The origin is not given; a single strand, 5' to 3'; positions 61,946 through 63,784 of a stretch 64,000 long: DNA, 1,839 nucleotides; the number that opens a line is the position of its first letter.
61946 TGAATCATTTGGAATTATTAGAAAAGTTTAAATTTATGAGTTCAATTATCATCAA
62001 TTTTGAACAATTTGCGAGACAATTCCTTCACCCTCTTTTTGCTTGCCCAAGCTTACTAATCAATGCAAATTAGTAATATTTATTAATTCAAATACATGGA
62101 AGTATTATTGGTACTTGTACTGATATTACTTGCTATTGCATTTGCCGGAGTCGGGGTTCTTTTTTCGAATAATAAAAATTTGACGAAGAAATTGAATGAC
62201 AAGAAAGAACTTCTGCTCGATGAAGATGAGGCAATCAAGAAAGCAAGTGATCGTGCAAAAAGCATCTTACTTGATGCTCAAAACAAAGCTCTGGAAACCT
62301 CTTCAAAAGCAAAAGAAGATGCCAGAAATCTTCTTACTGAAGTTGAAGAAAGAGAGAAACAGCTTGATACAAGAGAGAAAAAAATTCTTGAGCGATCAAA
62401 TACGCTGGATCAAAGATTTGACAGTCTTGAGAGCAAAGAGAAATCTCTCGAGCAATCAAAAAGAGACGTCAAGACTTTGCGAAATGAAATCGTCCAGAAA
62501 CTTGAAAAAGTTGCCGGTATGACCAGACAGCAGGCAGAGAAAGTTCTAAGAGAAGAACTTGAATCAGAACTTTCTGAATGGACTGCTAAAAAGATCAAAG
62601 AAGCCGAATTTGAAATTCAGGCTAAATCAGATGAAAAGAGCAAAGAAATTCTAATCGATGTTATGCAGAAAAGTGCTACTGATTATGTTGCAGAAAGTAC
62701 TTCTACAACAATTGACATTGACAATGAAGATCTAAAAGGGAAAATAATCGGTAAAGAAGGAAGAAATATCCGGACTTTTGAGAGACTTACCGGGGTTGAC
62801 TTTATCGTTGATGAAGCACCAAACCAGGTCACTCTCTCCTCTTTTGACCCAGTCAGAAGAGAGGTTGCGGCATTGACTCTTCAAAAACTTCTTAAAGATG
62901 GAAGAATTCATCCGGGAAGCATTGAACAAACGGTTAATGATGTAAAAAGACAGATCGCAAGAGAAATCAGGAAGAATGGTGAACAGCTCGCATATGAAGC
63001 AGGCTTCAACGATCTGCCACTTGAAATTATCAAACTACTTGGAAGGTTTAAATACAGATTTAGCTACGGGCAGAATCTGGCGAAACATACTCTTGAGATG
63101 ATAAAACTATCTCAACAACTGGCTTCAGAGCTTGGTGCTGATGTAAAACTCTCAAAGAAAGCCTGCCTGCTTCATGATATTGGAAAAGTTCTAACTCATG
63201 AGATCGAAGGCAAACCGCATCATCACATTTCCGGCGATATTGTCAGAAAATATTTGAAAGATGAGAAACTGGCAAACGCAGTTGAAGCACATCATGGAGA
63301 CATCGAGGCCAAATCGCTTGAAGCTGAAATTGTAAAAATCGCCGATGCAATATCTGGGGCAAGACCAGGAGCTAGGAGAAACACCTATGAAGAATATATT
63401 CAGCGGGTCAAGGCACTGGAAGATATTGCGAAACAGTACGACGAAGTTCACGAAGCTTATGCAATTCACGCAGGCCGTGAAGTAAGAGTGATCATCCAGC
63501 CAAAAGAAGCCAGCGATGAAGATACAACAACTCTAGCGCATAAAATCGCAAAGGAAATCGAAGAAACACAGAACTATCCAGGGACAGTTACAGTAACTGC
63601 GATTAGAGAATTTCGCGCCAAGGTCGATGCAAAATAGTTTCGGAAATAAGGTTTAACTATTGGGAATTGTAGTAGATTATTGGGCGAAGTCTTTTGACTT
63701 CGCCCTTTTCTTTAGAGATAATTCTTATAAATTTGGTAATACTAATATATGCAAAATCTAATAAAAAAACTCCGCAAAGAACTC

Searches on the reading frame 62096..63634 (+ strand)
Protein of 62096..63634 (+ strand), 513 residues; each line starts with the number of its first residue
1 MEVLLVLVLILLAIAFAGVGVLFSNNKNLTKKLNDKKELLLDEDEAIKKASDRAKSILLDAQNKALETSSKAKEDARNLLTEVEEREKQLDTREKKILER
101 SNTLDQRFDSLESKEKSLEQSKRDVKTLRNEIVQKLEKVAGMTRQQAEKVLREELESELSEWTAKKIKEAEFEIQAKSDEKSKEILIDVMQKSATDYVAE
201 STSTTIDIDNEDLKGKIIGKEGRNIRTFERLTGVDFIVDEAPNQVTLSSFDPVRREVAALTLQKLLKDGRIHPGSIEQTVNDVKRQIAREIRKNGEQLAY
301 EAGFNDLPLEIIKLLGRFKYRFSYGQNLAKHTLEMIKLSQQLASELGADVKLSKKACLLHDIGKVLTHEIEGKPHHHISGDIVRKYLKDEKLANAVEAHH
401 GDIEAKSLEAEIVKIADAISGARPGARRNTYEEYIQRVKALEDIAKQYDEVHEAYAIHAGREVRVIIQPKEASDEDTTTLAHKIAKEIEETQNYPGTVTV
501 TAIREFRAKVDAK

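Call 47: search_protein_families(library=pfam, proteins=[window:62096-63634:+], max_evalue=0.001)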
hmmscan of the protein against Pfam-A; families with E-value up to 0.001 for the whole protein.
window:62096-63634:+ (513 aa): 3 families
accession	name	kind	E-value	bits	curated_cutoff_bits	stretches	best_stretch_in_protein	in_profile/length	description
PF12072.13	RNase_Y_N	-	2.4e-23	83.1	32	1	6-197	3-201/201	RNase Y N-terminal region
PF01966.28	HD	-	9.3e-19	68.3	22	1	329-420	2-114/116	HD domain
PF00013.35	KH_1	-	4.4e-06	26.8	21.5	1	204-258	2-60/66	KH domain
